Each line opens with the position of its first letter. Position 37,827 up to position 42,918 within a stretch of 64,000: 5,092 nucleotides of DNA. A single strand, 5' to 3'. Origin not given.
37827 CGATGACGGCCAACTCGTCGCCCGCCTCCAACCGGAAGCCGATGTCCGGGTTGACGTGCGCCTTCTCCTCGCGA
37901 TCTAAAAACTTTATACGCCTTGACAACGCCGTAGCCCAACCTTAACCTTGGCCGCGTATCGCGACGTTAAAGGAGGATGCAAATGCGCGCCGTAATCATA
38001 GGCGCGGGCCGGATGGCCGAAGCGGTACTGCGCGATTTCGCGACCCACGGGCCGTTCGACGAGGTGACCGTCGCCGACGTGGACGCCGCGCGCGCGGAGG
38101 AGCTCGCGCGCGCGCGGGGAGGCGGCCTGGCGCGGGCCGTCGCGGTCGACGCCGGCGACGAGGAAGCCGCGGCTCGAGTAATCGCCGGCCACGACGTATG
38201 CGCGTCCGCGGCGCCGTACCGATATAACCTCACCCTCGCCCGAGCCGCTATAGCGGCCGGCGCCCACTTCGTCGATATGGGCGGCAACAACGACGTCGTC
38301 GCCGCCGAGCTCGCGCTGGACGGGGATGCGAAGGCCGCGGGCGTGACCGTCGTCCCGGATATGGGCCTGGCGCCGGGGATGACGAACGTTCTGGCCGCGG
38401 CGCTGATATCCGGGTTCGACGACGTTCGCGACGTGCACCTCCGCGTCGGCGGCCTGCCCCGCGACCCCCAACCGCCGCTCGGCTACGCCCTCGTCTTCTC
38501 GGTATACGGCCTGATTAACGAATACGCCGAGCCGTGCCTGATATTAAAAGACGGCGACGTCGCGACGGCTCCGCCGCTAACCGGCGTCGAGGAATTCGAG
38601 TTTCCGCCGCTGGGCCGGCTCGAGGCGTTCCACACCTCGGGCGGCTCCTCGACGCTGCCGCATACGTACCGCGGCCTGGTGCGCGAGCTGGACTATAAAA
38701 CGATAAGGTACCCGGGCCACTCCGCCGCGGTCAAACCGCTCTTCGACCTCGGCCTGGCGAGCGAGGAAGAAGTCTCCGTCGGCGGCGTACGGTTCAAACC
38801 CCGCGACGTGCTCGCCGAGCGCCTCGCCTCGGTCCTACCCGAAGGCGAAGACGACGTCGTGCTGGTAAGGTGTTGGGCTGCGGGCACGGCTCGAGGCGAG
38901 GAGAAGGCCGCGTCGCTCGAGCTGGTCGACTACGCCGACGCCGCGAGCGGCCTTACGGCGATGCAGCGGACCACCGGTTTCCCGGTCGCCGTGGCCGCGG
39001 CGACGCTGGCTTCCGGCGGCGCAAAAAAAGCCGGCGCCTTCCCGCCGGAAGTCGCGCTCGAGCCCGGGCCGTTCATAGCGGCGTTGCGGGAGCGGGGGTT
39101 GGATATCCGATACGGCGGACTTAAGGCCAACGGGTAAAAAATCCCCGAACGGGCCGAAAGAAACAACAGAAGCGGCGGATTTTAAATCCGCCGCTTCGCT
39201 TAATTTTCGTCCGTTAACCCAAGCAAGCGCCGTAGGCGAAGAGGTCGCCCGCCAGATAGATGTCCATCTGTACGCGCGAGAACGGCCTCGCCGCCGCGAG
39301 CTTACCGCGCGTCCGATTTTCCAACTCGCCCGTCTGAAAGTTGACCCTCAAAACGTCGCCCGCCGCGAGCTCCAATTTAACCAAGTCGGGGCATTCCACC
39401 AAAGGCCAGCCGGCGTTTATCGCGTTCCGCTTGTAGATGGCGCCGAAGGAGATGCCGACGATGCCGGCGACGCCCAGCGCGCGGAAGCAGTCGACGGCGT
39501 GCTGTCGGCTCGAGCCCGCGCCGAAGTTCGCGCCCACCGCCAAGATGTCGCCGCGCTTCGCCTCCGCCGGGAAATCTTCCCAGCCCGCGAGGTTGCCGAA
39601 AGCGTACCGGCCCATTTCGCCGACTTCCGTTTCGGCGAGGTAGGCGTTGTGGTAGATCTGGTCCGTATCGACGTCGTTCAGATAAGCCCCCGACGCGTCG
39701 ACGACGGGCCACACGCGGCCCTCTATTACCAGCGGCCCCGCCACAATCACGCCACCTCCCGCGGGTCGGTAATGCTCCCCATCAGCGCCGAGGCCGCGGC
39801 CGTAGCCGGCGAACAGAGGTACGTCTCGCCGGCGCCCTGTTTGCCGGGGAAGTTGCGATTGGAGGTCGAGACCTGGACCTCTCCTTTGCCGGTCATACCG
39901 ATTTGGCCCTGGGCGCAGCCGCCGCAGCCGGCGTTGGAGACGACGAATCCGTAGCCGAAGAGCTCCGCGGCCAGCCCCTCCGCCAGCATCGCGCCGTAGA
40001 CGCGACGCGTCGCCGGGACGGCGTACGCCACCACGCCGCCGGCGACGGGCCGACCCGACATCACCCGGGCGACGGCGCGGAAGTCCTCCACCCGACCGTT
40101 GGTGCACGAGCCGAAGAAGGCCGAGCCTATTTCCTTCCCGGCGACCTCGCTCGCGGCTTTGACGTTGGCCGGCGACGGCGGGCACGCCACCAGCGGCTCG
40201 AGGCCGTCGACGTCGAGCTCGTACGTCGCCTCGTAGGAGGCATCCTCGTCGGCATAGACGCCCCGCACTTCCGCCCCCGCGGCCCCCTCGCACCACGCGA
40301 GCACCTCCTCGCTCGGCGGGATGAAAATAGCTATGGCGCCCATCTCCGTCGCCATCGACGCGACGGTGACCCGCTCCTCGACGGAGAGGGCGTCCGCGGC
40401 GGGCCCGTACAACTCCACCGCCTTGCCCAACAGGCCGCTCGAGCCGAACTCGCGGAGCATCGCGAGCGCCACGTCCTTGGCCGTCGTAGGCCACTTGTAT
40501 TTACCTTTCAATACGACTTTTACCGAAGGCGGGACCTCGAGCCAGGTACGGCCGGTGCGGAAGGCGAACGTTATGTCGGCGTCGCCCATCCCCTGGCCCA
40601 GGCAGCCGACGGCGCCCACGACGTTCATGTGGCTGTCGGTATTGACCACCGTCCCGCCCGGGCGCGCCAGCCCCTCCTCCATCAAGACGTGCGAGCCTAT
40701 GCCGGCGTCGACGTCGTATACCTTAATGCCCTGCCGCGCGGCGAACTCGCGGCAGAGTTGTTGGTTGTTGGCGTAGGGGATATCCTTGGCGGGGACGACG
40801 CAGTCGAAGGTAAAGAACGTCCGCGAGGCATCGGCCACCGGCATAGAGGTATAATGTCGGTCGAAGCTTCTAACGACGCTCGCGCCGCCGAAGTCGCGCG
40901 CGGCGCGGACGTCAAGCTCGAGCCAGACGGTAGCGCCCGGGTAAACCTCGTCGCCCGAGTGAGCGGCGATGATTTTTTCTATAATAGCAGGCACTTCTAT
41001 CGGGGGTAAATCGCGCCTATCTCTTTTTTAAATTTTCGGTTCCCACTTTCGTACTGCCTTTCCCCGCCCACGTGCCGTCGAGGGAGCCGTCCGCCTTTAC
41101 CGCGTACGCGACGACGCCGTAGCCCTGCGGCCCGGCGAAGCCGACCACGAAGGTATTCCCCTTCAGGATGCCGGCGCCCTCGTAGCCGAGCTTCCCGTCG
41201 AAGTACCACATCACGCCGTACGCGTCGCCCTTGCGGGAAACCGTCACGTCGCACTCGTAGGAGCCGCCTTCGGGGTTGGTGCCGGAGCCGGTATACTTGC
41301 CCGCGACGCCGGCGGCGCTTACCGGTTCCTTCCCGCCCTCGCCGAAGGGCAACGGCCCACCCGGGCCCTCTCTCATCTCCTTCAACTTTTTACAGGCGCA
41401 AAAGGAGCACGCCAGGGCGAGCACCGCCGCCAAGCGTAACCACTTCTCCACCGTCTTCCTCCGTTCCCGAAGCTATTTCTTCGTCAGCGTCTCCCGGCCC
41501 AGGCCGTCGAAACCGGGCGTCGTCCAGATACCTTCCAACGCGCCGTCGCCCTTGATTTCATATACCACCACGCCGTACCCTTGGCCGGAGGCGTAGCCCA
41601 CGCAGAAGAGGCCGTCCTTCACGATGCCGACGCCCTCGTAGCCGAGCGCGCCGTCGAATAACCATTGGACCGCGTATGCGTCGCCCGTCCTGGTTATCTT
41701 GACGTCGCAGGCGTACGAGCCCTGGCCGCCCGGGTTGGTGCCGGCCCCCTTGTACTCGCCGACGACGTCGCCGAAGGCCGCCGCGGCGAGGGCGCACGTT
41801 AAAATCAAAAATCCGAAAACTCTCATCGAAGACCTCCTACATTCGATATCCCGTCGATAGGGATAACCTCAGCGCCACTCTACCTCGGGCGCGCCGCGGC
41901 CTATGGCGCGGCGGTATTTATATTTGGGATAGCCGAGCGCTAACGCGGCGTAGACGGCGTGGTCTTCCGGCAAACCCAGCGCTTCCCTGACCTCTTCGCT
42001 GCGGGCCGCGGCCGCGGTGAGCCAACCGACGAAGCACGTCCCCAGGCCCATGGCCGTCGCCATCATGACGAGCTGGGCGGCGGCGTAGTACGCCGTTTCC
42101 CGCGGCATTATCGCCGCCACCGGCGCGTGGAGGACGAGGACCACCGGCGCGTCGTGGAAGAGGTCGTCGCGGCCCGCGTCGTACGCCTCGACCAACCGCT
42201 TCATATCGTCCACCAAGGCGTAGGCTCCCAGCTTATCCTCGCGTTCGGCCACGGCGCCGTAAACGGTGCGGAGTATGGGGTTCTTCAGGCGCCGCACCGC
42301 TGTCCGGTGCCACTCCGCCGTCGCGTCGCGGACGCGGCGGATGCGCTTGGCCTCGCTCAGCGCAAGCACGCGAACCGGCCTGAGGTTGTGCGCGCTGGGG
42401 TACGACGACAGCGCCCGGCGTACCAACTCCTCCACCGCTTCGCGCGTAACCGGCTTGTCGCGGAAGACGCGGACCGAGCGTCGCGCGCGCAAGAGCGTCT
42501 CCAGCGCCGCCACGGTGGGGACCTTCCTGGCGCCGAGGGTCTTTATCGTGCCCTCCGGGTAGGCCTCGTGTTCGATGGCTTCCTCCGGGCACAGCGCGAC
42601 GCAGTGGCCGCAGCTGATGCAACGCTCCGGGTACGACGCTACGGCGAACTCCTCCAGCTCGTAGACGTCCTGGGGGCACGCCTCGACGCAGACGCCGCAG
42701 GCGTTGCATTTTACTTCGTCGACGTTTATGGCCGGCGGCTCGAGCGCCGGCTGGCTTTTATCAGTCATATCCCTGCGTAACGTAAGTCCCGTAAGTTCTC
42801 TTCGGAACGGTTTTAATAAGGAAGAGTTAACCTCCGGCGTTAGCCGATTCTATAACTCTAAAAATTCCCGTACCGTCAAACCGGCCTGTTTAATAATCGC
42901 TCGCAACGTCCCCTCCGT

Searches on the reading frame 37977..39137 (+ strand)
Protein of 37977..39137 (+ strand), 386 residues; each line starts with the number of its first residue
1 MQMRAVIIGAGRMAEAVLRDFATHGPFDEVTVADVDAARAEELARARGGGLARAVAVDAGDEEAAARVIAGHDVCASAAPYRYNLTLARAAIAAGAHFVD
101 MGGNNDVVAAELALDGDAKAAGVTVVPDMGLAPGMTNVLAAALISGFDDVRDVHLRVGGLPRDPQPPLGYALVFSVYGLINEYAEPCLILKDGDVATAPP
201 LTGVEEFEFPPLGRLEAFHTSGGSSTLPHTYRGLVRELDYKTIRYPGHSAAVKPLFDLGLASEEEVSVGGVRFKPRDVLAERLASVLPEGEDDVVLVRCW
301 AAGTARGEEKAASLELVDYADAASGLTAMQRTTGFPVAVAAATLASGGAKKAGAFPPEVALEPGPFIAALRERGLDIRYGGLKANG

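Call 85: search_protein_families(library=pfam, proteins=[window:37977-39137:+], max_evalue=0.001)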
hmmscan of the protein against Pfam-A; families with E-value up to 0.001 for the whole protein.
window:37977-39137:+ (386 aa): 5 families
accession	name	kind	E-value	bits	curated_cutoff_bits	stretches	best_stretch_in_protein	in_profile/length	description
PF16653.10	Sacchrp_dh_C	-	5.5e-38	132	31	1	130-375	1-265/265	Saccharopine dehydrogenase C-terminal domain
PF03435.24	Sacchrp_dh_NADP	-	2.1e-22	80.3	25.1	1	6-126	2-129/129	Saccharopine dehydrogenase NADP binding domain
PF03807.23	F420_oxidored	-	4.8e-05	24.3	21.6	1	6-65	3-56/94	NADP oxidoreductase coenzyme F420-dependent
PF01488.26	Shikimate_DH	-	5.4e-05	23.7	24.3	1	3-55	13-64/138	Shikimate / quinate 5-dehydrogenase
PF02254.24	TrkA_N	-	0.0003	21.5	23.8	1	6-65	2-55/116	TrkA-N domain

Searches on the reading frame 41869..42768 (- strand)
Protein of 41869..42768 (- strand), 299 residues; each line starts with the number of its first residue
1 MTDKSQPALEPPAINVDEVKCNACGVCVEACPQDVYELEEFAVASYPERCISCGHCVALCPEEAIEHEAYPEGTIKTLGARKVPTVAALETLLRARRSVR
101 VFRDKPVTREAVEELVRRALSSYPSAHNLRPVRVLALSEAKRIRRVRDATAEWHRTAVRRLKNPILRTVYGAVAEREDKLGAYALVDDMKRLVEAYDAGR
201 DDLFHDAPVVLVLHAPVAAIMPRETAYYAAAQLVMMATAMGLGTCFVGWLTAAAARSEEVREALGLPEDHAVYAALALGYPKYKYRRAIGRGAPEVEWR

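Call 85: search_protein_families(library=pfam, proteins=[window:41869-42768:-], max_evalue=0.001)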
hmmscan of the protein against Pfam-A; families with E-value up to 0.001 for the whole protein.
window:41869-42768:- (299 aa): 15 families
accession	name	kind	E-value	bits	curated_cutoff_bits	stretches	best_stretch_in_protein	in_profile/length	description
PF00881.29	Nitroreductase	-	5e-31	108.6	23.5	1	93-280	1-167/167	Nitroreductase family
PF00037.32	Fer4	-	1.5e-11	44.1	21.1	2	47-66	5-24/24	4Fe-4S binding domain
PF12838.12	Fer4_7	-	2.3e-10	41.2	27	1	20-64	1-52/52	4Fe-4S dicluster domain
PF13237.11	Fer4_10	-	5.9e-09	36.2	25.5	1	14-61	2-53/53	4Fe-4S dicluster domain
PF13187.11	Fer4_9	-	8.6e-09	35.7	27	1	20-65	1-52/52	4Fe-4S dicluster domain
PF14512.11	TM1586_NiRdase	-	1.9e-08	34.6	27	1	223-285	81-137/215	Putative TM nitroreductase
PF12837.12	Fer4_6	-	2.8e-08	33.8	25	1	14-33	2-21/24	4Fe-4S binding domain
PF12797.12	Fer4_2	-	1.2e-07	31.6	24.5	0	45-62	5-22/22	4Fe-4S binding domain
PF13484.11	Fer4_16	-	1.8e-07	32.3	30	1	49-70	1-21/66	4Fe-4S double cluster binding domain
PF13534.11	Fer4_17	-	3.7e-06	27.8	22.2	0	49-77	1-28/61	4Fe-4S dicluster domain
PF12800.12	Fer4_4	-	5.9e-06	26.6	24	0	47-62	1-16/17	4Fe-4S binding domain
PF25160.1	LdpA_Fe-S-bd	-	4.2e-05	23.7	27.6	0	47-70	25-48/49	LdpA Fe-S cluster-binding domain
PF14697.11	Fer4_21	-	5.6e-05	23.6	35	1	16-66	3-58/59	4Fe-4S dicluster domain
PF13459.11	Fer4_15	-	0.00014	22.9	22.4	0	48-62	6-20/66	4Fe-4S single cluster domain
PF13370.11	Fer4_13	-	0.00025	22.1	24.5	0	16-39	1-23/58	4Fe-4S single cluster domain of Ferredoxin I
